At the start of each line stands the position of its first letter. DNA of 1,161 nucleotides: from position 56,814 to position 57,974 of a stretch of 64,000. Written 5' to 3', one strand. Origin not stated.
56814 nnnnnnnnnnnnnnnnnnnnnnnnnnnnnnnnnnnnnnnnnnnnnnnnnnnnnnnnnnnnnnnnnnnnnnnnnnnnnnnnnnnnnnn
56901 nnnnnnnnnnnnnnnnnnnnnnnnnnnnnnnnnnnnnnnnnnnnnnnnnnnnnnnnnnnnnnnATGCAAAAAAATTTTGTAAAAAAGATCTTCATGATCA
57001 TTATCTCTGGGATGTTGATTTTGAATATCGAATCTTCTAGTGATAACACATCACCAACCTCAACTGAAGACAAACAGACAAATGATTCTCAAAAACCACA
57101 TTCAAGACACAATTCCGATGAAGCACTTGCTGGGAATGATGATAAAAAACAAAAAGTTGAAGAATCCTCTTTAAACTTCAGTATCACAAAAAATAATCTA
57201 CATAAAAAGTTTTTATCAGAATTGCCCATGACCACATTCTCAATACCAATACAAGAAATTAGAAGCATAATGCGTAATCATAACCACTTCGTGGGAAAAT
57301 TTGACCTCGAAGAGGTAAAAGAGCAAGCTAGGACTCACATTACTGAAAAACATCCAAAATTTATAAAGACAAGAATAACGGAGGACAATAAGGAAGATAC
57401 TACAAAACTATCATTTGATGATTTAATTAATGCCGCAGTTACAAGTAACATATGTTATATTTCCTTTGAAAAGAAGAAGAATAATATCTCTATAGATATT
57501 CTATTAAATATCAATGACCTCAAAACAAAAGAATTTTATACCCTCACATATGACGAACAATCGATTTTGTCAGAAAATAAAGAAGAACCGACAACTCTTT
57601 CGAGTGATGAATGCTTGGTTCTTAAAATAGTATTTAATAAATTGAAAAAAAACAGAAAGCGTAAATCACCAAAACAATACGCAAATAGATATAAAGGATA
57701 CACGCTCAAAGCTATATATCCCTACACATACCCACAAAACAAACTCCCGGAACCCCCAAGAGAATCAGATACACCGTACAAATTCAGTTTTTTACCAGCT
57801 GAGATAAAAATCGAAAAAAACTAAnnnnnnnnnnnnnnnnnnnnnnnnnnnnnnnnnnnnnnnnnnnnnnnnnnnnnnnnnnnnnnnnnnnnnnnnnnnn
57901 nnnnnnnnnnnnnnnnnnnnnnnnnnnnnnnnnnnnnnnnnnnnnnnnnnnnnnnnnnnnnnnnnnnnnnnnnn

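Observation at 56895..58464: A 1.5-kb AT-rich two-gene cassette bounded by perfect 27-bp direct repeats lies beside tRNA-Arg(UCU)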

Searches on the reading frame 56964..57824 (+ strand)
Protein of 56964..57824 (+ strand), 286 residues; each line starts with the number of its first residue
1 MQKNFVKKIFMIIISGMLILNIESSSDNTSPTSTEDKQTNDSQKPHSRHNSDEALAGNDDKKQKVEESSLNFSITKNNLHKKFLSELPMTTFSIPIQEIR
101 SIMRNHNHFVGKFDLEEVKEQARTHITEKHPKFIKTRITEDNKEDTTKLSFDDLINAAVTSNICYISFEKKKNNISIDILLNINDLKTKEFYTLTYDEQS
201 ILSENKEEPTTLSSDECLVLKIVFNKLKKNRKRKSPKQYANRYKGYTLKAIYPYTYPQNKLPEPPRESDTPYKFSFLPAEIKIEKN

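Call 7: search_protein_families(library=pfam, proteins=[window:56964-57824:+], max_evalue=0.01)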
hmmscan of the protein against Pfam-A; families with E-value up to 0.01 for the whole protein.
window:56964-57824:+ (286 aa): 0 families

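Call 8: find_encoding_contigs(protein=window:56964-57824:+, flank=10000, max_places=10)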
Protein window:56964-57824:+ (286 aa): 1 contig read that carries it; 1 place shown.
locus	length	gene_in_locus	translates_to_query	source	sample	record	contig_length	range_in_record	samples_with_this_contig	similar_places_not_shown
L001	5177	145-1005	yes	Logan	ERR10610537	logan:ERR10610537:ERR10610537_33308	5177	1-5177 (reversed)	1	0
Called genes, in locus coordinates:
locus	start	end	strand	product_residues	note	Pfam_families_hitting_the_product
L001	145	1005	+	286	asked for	-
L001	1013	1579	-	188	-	-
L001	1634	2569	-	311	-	PF00916:Sulfate_transp, PF01740:STAS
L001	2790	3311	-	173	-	PF00916:Sulfate_transp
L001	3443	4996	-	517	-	PF01921:tRNA-synt_1f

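Call 10: find_homologous_proteins(query=window:56964-57824:+, max_evalue=0.01)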
Query window:56964-57824:+ (286 aa): 5 proteins with E <= 0.01 among 1426 candidates.
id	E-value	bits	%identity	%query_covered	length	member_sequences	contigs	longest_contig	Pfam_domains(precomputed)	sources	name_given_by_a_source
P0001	1.0e-155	535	95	93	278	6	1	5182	-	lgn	-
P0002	2.3e-146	504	89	97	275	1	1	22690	-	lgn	-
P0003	2.9e-124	432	83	90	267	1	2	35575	-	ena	-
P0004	9.2e-111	387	74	94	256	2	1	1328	-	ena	-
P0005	2.7e-83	297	58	100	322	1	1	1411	-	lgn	-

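Call 12: find_encoding_contigs(protein=P0003, flank=10000, max_places=6)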
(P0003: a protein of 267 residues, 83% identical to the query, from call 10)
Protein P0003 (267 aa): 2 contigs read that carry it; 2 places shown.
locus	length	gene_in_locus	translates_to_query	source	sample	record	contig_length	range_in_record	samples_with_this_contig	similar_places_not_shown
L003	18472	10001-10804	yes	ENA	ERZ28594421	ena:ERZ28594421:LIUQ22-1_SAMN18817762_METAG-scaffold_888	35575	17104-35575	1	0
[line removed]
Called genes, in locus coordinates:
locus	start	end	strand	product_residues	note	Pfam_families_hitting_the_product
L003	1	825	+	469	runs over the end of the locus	PF01225:Mur_ligase, PF08245:Mur_ligase_M, PF02875:Mur_ligase_C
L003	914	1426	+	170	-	PF00364:Biotin_lipoyl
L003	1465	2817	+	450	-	PF00289:Biotin_carb_N, PF02222:ATP-grasp, PF02655:ATP-grasp_3 (weak), PF02786:CPSase_L_D2, PF07478:Dala_Dala_lig_C, PF02785:Biotin_carb_C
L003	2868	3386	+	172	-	-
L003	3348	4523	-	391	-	-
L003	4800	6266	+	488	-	PF02120:Flg_hook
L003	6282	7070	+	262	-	-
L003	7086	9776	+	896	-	PF22692:LlgE_F_G_D1 (weak), PF07559:FlgE_D2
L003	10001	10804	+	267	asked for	-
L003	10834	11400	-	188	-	-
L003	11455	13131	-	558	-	PF00860:Xan_ur_permease, PF00916:Sulfate_transp, PF01740:STAS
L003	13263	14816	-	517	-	PF01921:tRNA-synt_1f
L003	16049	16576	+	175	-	-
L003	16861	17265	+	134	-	-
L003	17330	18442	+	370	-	-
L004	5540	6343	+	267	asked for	-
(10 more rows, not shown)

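Call 13: find_encoding_contigs(protein=P0002, flank=10000, max_places=6)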
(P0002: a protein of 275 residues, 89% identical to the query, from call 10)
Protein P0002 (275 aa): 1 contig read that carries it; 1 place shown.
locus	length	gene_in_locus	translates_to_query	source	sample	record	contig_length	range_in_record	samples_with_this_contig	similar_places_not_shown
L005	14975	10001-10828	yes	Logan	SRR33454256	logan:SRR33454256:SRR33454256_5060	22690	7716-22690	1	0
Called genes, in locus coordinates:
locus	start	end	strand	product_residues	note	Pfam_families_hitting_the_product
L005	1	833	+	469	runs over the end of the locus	PF01225:Mur_ligase, PF08245:Mur_ligase_M, PF02875:Mur_ligase_C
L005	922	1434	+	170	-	PF00364:Biotin_lipoyl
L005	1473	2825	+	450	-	PF00289:Biotin_carb_N, PF02222:ATP-grasp, PF02655:ATP-grasp_3 (weak), PF02786:CPSase_L_D2, PF07478:Dala_Dala_lig_C, PF02785:Biotin_carb_C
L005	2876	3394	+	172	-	-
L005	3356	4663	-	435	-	PF13520:AA_permease_2, PF00324:AA_permease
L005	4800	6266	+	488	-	PF02120:Flg_hook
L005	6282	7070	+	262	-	-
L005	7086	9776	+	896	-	PF22692:LlgE_F_G_D1 (weak), PF07559:FlgE_D2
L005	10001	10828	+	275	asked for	-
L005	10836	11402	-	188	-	-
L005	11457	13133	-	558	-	PF00860:Xan_ur_permease, PF00916:Sulfate_transp, PF01740:STAS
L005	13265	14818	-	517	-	PF01921:tRNA-synt_1f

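Call 14: find_encoding_contigs(protein=P0001, flank=10000, max_places=6)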
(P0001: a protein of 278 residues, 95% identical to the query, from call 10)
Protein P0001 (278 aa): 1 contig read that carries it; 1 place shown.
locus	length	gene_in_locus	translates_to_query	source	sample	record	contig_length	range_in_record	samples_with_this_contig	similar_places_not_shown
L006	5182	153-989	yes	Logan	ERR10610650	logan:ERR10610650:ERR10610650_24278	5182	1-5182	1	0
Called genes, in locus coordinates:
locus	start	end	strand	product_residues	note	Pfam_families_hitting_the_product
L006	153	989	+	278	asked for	-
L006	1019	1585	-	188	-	-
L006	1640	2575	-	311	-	PF00916:Sulfate_transp, PF01740:STAS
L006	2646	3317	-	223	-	PF00916:Sulfate_transp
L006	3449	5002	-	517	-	PF01921:tRNA-synt_1f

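Call 20: find_encoding_contigs(protein=P0005, flank=10000, max_places=6)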
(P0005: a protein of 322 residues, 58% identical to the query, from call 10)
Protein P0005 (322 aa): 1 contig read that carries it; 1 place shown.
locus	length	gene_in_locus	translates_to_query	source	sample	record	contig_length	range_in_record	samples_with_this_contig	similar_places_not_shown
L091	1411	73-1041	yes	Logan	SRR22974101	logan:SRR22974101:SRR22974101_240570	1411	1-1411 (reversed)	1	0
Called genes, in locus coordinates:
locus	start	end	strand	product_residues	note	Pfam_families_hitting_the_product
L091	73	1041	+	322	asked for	-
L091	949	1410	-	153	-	?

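Call 28: find_homologous_proteins(query=L003:11455-13131:-, max_evalue=1e-50)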
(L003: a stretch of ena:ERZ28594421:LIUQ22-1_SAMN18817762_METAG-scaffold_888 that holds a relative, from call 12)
Query L003:11455-13131:- (558 aa): 7985 proteins with E <= 1e-50 among 8000 candidates; the best 120 are listed.
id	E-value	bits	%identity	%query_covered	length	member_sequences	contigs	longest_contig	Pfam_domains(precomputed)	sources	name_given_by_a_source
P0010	0.0e+0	1250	100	100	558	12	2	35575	PF01740.27,PF00860.27,PF00916.27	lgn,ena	-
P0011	2.6e-277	939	78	100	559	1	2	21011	PF01740.27,PF00916.27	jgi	-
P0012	4.4e-221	753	63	98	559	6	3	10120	PF01740.27,PF00860.27,PF00916.27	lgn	-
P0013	3.9e-220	750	63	97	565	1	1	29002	PF01740.27,PF00860.27,PF00916.27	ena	-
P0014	8.7e-220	749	63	97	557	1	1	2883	PF01740.27,PF00916.27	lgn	-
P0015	4.3e-218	743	62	97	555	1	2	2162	PF01740.27,PF00916.27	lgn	-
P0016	1.6e-217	742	63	98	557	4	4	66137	PF01740.27,PF00860.27,PF00916.27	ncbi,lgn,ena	-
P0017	2.7e-217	741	61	98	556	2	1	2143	PF01740.27,PF00916.27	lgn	-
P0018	3.9e-213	727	59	98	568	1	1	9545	PF01740.27,PF00916.27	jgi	jgi:SulP family sulfate permease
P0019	2.9e-212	724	59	98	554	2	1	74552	PF01740.27,PF00916.27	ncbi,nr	ncbi:MAG: STAS domain-containing protein [Holosporales bacterium]|nr:STAS domain-containing protein 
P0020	3.4e-209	714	59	99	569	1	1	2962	PF01740.27,PF00916.27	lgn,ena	-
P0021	3.5e-209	714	58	98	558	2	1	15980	PF01740.27,PF00916.27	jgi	jgi:SulP family sulfate permease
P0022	4.0e-206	704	61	97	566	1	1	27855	PF01740.27,PF00916.27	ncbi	-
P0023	7.5e-206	703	59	97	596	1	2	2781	PF01740.27,PF00860.27,PF00916.27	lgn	-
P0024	3.3e-200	684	59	97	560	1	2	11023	PF01740.27,PF00916.27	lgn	-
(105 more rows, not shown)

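Call 29: find_encoding_contigs(protein=P0011, flank=10000, max_places=4)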
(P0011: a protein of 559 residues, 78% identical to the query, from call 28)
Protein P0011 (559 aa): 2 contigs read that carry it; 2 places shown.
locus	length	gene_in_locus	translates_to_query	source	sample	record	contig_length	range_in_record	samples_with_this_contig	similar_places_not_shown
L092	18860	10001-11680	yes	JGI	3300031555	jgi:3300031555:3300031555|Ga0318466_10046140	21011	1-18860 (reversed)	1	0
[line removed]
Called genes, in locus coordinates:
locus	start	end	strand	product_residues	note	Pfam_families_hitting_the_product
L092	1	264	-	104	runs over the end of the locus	PF00893:Multi_Drug_Res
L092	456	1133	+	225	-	PF02666:PS_Dcarbxylase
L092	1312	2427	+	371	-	PF05222:AlaDh_PNT_N, PF07992:Pyr_redox_2 (faint), PF02826:2-Hacid_dh_C, PF01262:AlaDh_PNT_C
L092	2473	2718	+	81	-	PF04977:DivIC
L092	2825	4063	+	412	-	-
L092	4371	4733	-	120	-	PF00886:Ribosomal_S16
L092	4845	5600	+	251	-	PF00459:Inositol_P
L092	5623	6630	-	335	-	-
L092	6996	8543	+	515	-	PF01921:tRNA-synt_1f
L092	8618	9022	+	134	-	-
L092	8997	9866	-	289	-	-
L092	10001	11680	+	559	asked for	PF00916:Sulfate_transp, PF01740:STAS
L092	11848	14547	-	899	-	PF07559:FlgE_D2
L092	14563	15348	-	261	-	-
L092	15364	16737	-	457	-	PF02120:Flg_hook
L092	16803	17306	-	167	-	-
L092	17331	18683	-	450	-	PF00289:Biotin_carb_N, PF02222:ATP-grasp, PF02655:ATP-grasp_3 (weak), PF02786:CPSase_L_D2, PF07478:Dala_Dala_lig_C, PF02785:Biotin_carb_C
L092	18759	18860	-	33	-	?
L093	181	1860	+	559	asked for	PF00916:Sulfate_transp, PF01740:STAS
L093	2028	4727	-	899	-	PF07559:FlgE_D2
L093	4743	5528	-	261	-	-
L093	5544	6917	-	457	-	PF02120:Flg_hook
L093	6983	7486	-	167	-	-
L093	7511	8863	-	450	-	PF00289:Biotin_carb_N, PF02222:ATP-grasp, PF02655:ATP-grasp_3 (weak), PF02786:CPSase_L_D2, PF07478:Dala_Dala_lig_C, PF02785:Biotin_carb_C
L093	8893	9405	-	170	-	PF00364:Biotin_lipoyl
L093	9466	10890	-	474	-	PF01225:Mur_ligase, PF08245:Mur_ligase_M, PF02875:Mur_ligase_C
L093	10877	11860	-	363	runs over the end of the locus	PF03033:Glyco_transf_28, PF04101:Glyco_tran_28_C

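Call 30: find_encoding_contigs(protein=P0016, flank=10000, max_places=4)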
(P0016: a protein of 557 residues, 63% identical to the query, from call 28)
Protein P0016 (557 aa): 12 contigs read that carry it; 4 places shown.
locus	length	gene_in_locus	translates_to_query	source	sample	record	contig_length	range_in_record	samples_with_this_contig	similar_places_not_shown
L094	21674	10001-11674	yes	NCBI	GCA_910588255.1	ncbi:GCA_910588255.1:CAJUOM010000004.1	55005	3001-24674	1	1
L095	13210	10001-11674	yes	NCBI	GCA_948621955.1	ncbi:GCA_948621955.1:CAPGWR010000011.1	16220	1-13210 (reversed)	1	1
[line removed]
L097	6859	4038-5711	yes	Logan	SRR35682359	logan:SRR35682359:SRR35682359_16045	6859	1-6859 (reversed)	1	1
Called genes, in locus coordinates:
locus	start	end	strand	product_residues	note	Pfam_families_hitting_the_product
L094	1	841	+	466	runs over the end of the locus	PF01225:Mur_ligase, PF08245:Mur_ligase_M, PF02875:Mur_ligase_C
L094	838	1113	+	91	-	-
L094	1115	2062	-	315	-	PF01380:SIS, PF00571:CBS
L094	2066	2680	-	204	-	PF01612:DNA_pol_A_exo1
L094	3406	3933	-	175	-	PF00293:NUDIX (weak)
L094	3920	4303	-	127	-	-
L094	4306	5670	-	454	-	PF00091:Tubulin, PF12327:FtsZ_C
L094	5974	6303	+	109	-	-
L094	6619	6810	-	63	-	-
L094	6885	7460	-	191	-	-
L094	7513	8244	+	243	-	PF02348:CTP_transf_3, PF12804:NTP_transf_3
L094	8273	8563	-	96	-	-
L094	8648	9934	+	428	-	PF05496:RuvB_N (faint), PF13177:DNA_pol3_delta2, PF13401:AAA_22 (faint), PF00004:AAA, PF22608:DNAX_ATPase_lid, PF12169:DNA_pol3_gamma3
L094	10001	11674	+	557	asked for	PF00860:Xan_ur_permease, PF00916:Sulfate_transp, PF01740:STAS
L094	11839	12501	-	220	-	-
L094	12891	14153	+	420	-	-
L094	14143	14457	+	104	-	-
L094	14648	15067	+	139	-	PF00334:NDK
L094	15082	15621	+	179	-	PF01066:CDP-OH_P_transf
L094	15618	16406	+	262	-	PF07934:OGG_N, PF00730:HhH-GPD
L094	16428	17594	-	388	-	PF12784:PDDEXK_2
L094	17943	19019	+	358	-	PF00089:Trypsin (weak), PF13365:Trypsin_2, PF13180:PDZ_2 (weak)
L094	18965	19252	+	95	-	-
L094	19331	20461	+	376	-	PF13516:LRR_6 (faint)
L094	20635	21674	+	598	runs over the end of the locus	PF01336:tRNA_anti-codon, PF00152:tRNA-synt_2, PF02938:GAD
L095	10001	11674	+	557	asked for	PF00860:Xan_ur_permease, PF00916:Sulfate_transp, PF01740:STAS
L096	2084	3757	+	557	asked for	PF00860:Xan_ur_permease, PF00916:Sulfate_transp, PF01740:STAS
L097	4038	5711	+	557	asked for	PF00860:Xan_ur_permease, PF00916:Sulfate_transp, PF01740:STAS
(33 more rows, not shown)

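Call 35: find_encoding_contigs(protein=P0013, flank=8000, max_places=2)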
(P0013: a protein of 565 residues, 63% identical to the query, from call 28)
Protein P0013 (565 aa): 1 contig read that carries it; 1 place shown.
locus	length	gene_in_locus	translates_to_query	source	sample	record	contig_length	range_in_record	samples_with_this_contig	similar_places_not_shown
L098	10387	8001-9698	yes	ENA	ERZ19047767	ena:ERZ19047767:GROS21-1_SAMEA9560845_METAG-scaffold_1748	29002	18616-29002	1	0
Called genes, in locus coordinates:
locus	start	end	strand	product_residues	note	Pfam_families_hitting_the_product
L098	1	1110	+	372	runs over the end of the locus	PF02670:DXP_reductoisom, PF08436:DXP_redisom_C, PF13288:DXPR_C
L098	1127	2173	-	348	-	PF00764:Arginosuc_synth (weak), PF02540:NAD_synthase, PF03054:tRNA_Me_trans, PF06508:QueC, PF20259:tRNA_Me_trans_M, PF20258:tRNA_Me_trans_C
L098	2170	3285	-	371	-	PF05525:Branch_AA_trans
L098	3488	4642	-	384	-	-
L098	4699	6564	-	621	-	PF01368:DHH, PF02272:DHHA1, PF17768:RecJ_OB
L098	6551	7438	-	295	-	PF01565:FAD_binding_4, PF02873:MurB_C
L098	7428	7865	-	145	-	-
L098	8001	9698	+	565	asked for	PF00860:Xan_ur_permease, PF00916:Sulfate_transp, PF01740:STAS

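Call 36: find_encoding_contigs(protein=P0019, flank=8000, max_places=2)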
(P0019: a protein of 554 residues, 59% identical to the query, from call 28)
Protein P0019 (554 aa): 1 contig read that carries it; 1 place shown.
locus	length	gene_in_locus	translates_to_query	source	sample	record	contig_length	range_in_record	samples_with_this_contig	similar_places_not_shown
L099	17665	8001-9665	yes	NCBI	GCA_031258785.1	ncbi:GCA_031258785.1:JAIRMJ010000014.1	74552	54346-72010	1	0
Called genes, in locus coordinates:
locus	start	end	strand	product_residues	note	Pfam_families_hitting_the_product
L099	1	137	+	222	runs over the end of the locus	-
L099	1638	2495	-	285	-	-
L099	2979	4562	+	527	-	-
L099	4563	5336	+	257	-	PF13177:DNA_pol3_delta2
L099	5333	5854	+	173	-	PF00702:Hydrolase, PF08645:PNK3P, PF13419:HAD_2, PF13242:Hydrolase_like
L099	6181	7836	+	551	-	PF00263:Secretin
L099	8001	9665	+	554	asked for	PF00916:Sulfate_transp, PF01740:STAS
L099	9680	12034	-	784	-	-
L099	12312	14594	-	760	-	PF04453:LptD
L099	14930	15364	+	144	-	PF05443:ROS_MUCR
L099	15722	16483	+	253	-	-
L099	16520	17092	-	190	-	PF07661:MORN_2 (faint)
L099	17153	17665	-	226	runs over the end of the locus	-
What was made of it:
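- Tried and rejected: SulP relatives at 59-63% identity have unrelated contexts (calls 30, 35, 36).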

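Call 56: search_protein_families(library=pfam, proteins=[L092:8997-9866:-], max_evalue=1)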
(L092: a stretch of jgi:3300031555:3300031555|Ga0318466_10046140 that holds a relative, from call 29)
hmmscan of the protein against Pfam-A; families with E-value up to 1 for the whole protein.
L092:8997-9866:- (289 aa): 3 families
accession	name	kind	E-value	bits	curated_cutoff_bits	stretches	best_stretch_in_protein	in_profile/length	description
PF20407.5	DUF1583_N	-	0.047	13.9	22.9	1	118-160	99-141/150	Domain of unknown function (DUF1583_N)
PF15807.10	MAP17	-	0.24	11.9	29.6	1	3-71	40-108/122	Membrane-associated protein 117 kDa, PDZK1-interacting protein 1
PF00937.23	CoV_nucleocap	-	0.44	10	30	1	39-119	135-193/342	Coronavirus nucleocapsid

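Call 60: predict_structure(alignment_id=A3)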
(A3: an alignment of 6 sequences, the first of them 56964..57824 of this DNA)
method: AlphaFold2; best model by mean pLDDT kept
length: 286 residues; sequences in the alignment: 6
mean_pLDDT: 49.8   pTM: 0.54
mean pLDDT of the five models: 49.8, 40.4, 36.0, 33.4, 27.7
residues with pLDDT >= 90: 0; 70-90: 15; 50-70: 140; < 50: 131
segments of 3 or more residues with pLDDT < 50: 1-44, 46-66, 75-86, 107-115, 202-204, 230-244, 264-286
pLDDT, mean of each block of 10 residues (from residue 1): 32 26 25 30 36 31 46 48 47 62 52 45 54 57 59 68 60 64 67 58 53 73 62 42 55 68 44 37 38
secondary structure, 60 per line:
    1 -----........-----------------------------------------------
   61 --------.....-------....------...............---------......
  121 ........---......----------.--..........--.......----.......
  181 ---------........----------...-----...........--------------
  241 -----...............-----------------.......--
elements in order: H6-13 E69-73 H81-84 E91-95 H96-105 H115-128 E132-137 H151-160 E163-169 E174-180 E190-197 E208-210 E216-226 E246-257 E278-284
